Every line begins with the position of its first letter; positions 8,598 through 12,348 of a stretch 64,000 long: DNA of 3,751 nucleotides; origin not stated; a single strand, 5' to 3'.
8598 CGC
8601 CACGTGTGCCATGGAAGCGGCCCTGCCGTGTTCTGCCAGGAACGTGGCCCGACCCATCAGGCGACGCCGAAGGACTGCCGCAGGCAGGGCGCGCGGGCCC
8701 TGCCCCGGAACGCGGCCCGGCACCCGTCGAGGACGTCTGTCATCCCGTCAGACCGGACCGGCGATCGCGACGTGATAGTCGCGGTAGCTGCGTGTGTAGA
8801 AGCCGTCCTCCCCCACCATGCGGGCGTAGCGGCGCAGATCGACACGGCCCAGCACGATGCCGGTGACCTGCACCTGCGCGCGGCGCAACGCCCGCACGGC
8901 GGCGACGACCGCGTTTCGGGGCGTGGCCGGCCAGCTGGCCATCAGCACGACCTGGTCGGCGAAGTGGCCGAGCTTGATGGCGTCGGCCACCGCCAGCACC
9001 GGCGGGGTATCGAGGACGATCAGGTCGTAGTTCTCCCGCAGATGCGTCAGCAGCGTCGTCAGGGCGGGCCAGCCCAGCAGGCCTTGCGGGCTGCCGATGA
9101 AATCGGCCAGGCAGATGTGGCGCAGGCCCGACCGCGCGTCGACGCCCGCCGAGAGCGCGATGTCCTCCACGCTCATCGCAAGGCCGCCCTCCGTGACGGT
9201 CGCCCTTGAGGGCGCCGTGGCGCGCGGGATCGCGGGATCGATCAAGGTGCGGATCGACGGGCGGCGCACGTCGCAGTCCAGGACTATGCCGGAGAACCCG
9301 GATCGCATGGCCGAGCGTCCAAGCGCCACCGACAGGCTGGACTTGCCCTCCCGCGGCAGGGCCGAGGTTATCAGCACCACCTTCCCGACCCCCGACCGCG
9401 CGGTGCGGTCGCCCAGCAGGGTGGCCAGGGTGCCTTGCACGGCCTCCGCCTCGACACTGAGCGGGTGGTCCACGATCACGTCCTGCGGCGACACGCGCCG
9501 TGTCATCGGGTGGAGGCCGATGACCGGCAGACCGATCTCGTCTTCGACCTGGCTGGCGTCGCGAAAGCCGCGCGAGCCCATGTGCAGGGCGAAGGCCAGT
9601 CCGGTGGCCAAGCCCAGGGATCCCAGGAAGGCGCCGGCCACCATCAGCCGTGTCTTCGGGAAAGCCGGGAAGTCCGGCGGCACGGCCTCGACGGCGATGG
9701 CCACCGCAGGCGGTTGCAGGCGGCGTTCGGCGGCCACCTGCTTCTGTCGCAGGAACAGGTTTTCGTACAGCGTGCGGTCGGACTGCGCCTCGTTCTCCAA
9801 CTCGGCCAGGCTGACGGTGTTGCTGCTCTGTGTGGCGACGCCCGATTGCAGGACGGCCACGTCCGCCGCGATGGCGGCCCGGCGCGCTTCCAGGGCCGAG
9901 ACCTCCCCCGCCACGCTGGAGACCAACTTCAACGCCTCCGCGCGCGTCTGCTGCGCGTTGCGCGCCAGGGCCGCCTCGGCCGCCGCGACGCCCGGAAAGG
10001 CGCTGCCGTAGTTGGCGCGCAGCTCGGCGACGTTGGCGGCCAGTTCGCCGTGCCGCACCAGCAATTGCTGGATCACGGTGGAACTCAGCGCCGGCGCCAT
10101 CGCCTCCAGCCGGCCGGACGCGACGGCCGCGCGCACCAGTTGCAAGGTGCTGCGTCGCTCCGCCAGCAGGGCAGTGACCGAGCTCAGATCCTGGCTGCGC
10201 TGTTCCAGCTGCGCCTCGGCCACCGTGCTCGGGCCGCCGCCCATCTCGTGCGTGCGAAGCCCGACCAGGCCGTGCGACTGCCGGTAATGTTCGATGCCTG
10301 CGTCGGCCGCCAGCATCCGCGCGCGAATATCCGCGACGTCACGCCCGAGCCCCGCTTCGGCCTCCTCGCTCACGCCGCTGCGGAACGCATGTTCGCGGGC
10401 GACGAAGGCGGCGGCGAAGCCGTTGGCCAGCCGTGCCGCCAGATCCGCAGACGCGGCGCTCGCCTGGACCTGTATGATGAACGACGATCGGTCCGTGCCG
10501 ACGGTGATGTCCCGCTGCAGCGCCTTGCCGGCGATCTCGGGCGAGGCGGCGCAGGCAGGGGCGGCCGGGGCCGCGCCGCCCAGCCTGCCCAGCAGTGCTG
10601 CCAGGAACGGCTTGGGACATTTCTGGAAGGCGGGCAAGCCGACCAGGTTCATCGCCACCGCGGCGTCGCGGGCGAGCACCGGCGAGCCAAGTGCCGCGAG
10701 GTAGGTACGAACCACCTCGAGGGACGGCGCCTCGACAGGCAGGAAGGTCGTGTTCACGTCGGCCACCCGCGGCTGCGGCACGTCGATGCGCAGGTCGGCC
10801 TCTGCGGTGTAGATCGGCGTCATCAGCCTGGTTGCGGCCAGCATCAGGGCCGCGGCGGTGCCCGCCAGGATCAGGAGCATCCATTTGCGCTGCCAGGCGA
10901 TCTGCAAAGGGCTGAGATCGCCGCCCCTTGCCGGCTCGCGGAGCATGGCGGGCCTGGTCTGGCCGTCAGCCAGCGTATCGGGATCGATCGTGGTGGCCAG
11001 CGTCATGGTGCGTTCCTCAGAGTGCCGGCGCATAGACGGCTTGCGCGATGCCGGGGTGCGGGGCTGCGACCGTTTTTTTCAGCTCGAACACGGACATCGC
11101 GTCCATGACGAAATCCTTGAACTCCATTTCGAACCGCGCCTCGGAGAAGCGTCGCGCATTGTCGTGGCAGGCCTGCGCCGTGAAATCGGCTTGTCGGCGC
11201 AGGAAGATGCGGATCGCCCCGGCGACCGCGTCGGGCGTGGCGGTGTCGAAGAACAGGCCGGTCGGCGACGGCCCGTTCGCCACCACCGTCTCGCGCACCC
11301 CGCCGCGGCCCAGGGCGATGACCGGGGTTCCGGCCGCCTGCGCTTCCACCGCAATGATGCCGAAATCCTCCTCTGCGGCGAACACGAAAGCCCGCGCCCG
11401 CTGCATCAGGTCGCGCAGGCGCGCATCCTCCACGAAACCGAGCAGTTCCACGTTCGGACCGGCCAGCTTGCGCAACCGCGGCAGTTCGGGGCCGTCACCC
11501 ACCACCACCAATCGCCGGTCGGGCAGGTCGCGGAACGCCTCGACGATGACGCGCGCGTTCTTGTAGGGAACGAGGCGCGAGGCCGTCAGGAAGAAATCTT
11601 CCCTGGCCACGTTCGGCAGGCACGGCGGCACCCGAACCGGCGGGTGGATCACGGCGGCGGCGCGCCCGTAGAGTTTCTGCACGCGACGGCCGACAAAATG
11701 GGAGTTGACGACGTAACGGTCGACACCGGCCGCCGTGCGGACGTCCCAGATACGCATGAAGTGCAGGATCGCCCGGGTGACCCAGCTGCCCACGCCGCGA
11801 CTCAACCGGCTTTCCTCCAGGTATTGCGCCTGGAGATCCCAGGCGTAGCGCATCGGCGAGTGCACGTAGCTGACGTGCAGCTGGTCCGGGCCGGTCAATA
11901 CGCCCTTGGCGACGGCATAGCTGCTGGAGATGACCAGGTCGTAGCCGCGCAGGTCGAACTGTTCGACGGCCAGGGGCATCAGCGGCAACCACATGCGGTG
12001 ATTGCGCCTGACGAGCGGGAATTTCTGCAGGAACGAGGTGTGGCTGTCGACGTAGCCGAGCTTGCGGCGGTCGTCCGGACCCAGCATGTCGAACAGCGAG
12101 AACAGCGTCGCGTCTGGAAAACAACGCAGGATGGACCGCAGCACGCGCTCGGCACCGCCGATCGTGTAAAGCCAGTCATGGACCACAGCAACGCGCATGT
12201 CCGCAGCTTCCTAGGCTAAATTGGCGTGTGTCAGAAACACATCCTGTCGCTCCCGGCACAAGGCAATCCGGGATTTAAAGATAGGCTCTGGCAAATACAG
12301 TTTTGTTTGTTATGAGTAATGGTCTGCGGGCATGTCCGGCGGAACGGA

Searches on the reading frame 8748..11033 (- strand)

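Call 8: search_protein_families(library=pfam, proteins=[window:8748-11033:-], max_evalue=0.001)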
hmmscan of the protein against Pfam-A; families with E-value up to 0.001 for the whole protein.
window:8748-11033:- (761 aa): 2 families
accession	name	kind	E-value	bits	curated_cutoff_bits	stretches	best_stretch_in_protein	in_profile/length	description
PF13807.11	GNVR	-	0.00016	21.9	27.7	1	411-482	8-79/82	G-rich domain on putative tyrosine kinase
PF02706.20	Wzz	-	0.00028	21.6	25.5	1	47-100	13-64/91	Chain length determinant protein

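Call 15: search_protein_families(library=ncbifam, proteins=[window:8748-11033:-], max_evalue=0.001)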
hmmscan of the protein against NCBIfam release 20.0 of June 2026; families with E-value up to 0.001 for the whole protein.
window:8748-11033:- (761 aa): 9 families
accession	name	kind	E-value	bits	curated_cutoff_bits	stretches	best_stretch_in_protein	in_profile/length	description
TIGR01005.1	eps_transp_fam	subfamily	3.4e-47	161.1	411.7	2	49-513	16-482/754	exopolysaccharide transport protein family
TIGR03007.1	pepcterm_ChnLen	equivalog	9.2e-24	83.5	278.85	1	170-512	107-464/498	XrtA system polysaccharide chain length determinant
TIGR03017.1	EpsF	equivalog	6.7e-20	71.2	422.75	1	170-506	117-441/444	chain length determinant protein EpsF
NF007350.0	PRK09841.1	equivalog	9.4e-20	70.3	1248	1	379-732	342-704/726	tyrosine-protein kinase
TIGR01007.1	eps_fam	subfamily_domain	1.1e-18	67.5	108.05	1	551-734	18-193/204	polysaccharide biosynthesis tyrosine autokinase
TIGR03018.1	pepcterm_TyrKin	hypoth_equivalog_domain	1.3e-15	57.3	230.65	1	545-721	30-201/207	XrtA-associated tyrosine autokinase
NF008568.0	PRK11519.1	equivalog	1.3e-14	53.3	1068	1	550-751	526-716/720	tyrosine-protein kinase Wzc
TIGR03029.1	EpsG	equivalog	5.8e-08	32.2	313.8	1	515-728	70-272/274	chain length determinant protein tyrosine kinase EpsG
NF041546.1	ParA_partition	equivalog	0.00047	19.7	180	0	657-698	65-105/203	ParA family partition ATPase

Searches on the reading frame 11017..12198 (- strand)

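Call 8: search_protein_families(library=pfam, proteins=[window:11017-12198:-], max_evalue=0.001)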
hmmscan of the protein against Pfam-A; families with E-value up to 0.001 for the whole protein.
window:11017-12198:- (393 aa): 4 families
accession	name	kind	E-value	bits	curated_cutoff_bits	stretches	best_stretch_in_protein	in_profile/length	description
PF00534.26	Glycos_transf_1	-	2.6e-27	95.9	26.4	1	199-350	14-171/172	Glycosyl transferases group 1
PF13692.12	Glyco_trans_1_4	-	8.5e-23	81.6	27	1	203-333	4-140/142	Glycosyl transferases group 1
PF13439.12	Glyco_transf_4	-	2.2e-07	31.5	28.5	1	13-188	1-166/170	Glycosyltransferase Family 4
PF20706.3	GT4-conflict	-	1.4e-05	24.7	26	1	212-305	211-320/385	Family 4 Glycosyltransferase in conflict systems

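Call 15: search_protein_families(library=ncbifam, proteins=[window:11017-12198:-], max_evalue=0.001)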
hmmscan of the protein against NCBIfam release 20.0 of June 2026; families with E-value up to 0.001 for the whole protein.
window:11017-12198:- (393 aa): 14 families
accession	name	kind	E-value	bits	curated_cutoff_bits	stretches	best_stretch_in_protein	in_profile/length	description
NF053787.1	GlcN_PG_synth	equivalog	5e-11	42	480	1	204-358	201-345/361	N-acetylglucosaminyl phosphatidylglycerol synthase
NF041876.1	EPS_EpsE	equivalog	8.3e-11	41.7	400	1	248-359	276-383/389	exopolysaccharide biosynthesis GT4 family glycosyltransferase EpsE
TIGR04047.1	MSMEG_0565_glyc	hypoth_equivalog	2.6e-10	39.9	259.85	1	247-351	257-358/373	MSMEG_0565 family glycosyltransferase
TIGR03449.1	mycothiol_MshA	equivalog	3.9e-10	39.2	462.5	1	258-350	294-386/406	D-inositol-3-phosphate glycosyltransferase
TIGR03999.1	thiol_BshA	equivalog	5.7e-10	38.7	273.7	1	206-358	205-364/375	N-acetyl-alpha-D-glucosaminyl L-malate synthase BshA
TIGR03088.1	stp2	hypoth_equivalog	4e-09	36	409.05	1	203-359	197-360/374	TIGR03088 family PEP-CTERM/XrtA system glycosyltransferase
TIGR02095.1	glgA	subfamily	3e-06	26.2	328.45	1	200-333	294-439/477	glycogen/starch synthase, ADP-glucose type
NF049988.1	MGlcDAGSynMgs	equivalog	4e-06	26.4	400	1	218-319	235-339/398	alpha-monoglucosyldiacylglycerol synthase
TIGR02149.1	glgA_Coryne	subfamily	7.4e-06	25.3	302.4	1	256-317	272-331/391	glycogen synthase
NF012028.0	PRK15484.1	subfamily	2.3e-05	23.7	618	1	248-331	257-340/380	lipopolysaccharide N-acetylglucosaminyltransferase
NF053513.1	Gtran_IagA_BgsA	equivalog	0.00034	19.7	460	1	248-294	216-263/333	LTA glycolipid anchor biosynthesis glycosyltransferase, IagA/BgsA family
TIGR02472.1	sucr_P_syn_N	equivalog_domain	0.00061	18.7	576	0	271-337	344-408/439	sucrose-phosphate synthase, putative, glycosyltransferase domain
TIGR04063.1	stp3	hypoth_equivalog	0.00066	18.7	442.05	0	224-355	241-378/397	TIGR04063 family PEP-CTERM/XrtA system glycosyltransferase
TIGR04157.1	glyco_rSAM_CFB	subfamily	0.00089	18.3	400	0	200-305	227-339/406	TIGR04157 family glycosyltransferase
